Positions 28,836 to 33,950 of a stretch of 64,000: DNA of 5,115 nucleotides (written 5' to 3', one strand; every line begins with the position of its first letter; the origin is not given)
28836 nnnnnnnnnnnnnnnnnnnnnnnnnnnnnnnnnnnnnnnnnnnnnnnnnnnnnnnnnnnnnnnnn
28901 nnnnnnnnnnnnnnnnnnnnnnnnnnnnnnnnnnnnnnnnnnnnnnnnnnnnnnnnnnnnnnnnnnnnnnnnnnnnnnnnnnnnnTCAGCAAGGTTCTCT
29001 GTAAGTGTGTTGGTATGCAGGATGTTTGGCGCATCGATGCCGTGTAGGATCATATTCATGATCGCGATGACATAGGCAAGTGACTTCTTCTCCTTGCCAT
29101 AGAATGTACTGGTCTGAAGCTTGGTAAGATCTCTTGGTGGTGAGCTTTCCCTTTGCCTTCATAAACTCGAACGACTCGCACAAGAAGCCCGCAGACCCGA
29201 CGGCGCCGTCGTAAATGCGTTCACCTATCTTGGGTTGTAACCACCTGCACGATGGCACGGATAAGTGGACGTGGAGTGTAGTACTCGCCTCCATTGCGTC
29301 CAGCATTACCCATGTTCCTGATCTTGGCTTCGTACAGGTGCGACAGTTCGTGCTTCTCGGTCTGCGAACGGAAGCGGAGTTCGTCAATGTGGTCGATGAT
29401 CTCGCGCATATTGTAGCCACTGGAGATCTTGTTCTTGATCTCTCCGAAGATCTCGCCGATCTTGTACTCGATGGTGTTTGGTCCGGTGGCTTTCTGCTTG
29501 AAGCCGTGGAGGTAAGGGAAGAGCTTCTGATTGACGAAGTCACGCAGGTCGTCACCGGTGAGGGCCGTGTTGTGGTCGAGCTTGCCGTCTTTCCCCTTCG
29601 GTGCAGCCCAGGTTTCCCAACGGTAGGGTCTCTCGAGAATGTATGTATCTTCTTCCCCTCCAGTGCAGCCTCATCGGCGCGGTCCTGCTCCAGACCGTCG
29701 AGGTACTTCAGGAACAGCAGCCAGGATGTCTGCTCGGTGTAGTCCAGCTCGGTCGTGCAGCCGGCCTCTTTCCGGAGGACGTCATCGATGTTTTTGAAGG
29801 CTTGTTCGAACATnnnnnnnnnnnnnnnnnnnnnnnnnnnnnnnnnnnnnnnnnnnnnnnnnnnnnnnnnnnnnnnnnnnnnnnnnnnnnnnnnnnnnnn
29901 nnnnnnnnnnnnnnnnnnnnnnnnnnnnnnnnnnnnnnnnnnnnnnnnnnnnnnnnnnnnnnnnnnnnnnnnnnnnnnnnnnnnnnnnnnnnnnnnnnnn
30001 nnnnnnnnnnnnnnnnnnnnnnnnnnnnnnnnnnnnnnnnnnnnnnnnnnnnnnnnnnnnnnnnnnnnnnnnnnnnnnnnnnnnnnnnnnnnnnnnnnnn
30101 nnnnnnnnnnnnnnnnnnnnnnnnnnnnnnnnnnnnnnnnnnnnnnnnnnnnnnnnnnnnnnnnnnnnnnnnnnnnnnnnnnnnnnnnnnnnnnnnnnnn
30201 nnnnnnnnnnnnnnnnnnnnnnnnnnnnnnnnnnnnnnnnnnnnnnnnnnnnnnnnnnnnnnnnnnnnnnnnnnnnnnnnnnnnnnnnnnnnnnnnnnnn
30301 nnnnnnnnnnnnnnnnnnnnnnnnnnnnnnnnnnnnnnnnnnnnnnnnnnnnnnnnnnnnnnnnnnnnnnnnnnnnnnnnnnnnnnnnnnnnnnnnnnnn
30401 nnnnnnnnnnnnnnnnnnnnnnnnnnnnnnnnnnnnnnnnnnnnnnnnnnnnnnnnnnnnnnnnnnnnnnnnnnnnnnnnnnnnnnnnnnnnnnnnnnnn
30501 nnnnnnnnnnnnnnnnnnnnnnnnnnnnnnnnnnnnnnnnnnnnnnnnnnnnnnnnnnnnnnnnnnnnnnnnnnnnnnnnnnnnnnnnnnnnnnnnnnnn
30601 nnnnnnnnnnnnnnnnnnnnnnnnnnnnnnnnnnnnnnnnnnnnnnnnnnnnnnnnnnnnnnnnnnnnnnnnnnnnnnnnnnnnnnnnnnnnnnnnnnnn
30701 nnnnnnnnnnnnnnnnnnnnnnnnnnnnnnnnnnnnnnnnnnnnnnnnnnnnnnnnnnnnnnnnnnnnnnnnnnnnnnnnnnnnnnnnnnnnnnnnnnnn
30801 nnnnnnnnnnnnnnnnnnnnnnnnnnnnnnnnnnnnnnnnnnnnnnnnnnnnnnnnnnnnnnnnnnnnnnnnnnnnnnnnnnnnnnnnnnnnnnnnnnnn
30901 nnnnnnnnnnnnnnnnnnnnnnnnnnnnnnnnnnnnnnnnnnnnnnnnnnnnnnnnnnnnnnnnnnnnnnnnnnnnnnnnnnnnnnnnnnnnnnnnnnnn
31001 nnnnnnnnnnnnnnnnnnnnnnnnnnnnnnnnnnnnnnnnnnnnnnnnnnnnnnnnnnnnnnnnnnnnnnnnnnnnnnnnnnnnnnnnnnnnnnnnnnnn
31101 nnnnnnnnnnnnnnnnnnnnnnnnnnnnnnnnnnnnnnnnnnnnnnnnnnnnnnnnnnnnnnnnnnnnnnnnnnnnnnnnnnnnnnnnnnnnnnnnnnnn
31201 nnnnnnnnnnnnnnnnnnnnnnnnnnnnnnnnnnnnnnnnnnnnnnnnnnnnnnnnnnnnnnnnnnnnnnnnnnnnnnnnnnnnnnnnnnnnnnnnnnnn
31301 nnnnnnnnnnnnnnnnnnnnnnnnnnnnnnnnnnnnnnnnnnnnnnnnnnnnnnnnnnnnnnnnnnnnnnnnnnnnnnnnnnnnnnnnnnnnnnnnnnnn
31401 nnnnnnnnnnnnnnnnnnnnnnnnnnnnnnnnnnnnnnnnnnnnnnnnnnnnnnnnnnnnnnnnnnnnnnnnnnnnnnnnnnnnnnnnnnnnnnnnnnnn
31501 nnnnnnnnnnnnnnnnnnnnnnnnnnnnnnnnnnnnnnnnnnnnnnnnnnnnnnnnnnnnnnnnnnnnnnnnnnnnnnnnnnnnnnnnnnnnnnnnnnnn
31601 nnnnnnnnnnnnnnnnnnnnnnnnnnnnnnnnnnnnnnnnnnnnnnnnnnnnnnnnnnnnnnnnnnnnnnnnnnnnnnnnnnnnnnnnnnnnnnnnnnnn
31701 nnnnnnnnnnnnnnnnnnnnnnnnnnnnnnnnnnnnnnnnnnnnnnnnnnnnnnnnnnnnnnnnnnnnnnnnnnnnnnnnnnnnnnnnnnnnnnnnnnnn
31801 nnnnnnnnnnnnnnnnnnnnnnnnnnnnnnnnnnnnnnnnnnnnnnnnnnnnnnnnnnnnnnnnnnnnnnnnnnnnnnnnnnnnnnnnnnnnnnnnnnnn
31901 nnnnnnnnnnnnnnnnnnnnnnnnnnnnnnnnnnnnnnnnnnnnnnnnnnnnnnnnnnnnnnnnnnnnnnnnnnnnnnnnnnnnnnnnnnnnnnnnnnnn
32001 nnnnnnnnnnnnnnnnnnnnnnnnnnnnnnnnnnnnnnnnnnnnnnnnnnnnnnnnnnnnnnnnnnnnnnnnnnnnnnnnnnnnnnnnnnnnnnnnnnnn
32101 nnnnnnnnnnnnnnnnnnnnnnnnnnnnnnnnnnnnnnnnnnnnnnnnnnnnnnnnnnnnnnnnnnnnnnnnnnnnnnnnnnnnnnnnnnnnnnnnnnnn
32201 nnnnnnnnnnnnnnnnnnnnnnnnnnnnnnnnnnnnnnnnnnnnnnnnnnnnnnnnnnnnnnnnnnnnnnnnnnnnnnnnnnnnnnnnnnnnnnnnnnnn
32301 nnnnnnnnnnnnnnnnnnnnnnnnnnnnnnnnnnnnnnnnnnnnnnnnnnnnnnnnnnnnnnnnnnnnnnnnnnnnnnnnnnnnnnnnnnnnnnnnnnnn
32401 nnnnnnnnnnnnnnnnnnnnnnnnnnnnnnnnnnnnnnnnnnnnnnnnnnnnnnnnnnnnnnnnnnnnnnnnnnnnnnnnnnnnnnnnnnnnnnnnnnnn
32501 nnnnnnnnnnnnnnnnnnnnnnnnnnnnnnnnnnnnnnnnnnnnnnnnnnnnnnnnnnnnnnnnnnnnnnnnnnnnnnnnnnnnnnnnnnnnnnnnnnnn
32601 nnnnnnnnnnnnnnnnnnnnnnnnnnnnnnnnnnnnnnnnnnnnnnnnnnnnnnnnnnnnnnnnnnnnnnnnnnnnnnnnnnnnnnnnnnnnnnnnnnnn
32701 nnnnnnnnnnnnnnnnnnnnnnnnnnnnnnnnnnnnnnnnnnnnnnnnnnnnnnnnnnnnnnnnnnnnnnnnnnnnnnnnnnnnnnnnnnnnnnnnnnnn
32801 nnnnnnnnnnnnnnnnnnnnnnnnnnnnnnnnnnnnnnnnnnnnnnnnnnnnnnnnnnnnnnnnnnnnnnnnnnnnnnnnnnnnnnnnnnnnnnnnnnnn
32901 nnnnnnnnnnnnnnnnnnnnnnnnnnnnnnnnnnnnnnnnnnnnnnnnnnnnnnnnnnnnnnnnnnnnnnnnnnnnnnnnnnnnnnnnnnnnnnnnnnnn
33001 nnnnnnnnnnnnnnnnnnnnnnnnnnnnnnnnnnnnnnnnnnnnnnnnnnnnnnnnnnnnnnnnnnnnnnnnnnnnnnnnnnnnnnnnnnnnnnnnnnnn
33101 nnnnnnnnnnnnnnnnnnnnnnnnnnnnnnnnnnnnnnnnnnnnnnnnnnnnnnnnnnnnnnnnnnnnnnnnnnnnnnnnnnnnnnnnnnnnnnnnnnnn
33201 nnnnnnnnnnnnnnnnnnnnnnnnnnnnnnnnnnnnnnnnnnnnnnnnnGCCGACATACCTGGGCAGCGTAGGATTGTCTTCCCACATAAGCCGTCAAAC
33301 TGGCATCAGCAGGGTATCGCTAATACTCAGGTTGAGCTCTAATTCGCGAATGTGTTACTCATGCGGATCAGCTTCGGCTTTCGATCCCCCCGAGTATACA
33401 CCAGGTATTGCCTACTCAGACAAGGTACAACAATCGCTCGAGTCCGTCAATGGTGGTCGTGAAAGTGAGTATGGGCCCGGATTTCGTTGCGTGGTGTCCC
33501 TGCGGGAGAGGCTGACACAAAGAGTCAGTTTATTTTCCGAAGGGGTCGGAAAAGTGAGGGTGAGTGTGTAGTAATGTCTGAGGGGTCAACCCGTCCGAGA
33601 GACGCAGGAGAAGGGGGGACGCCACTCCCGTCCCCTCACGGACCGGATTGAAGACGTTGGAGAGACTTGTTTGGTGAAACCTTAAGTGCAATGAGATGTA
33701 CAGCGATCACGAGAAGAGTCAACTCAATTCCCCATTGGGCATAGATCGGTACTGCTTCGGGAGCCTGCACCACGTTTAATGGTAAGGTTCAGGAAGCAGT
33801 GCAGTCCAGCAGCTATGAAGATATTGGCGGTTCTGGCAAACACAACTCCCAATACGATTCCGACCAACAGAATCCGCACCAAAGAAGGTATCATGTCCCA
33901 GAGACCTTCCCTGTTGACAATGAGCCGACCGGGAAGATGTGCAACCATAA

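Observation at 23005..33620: ~95-bp direct repeats bracket the 10.5 kb defence-gene cluster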

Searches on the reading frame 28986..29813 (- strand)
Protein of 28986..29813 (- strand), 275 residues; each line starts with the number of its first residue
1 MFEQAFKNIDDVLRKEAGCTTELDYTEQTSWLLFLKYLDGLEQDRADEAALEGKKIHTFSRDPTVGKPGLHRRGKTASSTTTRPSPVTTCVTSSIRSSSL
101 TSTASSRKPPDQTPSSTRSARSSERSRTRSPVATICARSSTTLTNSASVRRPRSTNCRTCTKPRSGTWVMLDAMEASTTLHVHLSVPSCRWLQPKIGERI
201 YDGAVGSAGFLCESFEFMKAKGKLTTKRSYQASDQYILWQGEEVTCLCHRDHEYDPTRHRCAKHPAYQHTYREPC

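Call 11: search_protein_families(library=pfam, proteins=[window:28986-29813:-], max_evalue=0.01)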
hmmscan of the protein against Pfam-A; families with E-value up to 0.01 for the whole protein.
window:28986-29813:- (275 aa): 2 families
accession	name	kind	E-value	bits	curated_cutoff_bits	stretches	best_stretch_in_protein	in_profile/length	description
PF12161.14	HsdM_N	-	1.6e-05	25.9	24.5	1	7-52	6-48/135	HsdM N-terminal domain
PF02384.22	N6_Mtase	-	0.001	18.9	20.4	1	190-228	40-78/311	N-6 DNA Methylase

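Call 64: search_protein_families(library=padloc, proteins=[window:28986-29813:-], max_evalue=0.001)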
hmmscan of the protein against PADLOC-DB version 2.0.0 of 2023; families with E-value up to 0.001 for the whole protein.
window:28986-29813:- (275 aa): 5 families
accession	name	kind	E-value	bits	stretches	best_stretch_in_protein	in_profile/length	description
PDLC03021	MTase_I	-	8.6e-22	75.6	2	1-58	2-59/491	Type I methyltransferase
PDLC03025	MTase_I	-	3.4e-09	33.9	1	6-48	7-49/569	Type I methyltransferase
PDLC03026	MTase_I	-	1.2e-06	26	1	191-228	158-195/487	Type I methyltransferase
PDLC03036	MTase_I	-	1.7e-05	21.4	0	6-54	24-71/635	Type I methyltransferase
PDLC03031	MTase_I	-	0.00017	18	1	189-227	198-236/834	Type I methyltransferase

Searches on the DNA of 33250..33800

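Call 38: search_rna_families(source=window, start=33250, end=33800, threshold=evalue, max_evalue=10)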
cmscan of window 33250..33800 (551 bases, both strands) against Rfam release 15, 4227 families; matches with E-value up to 10: 1.
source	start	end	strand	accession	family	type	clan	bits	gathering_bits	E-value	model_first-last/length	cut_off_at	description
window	33624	33650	+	RF02224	sX5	Gene; sRNA;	-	15.6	50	1.1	13-40/49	no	Xanthomonadaceae sRNA sX5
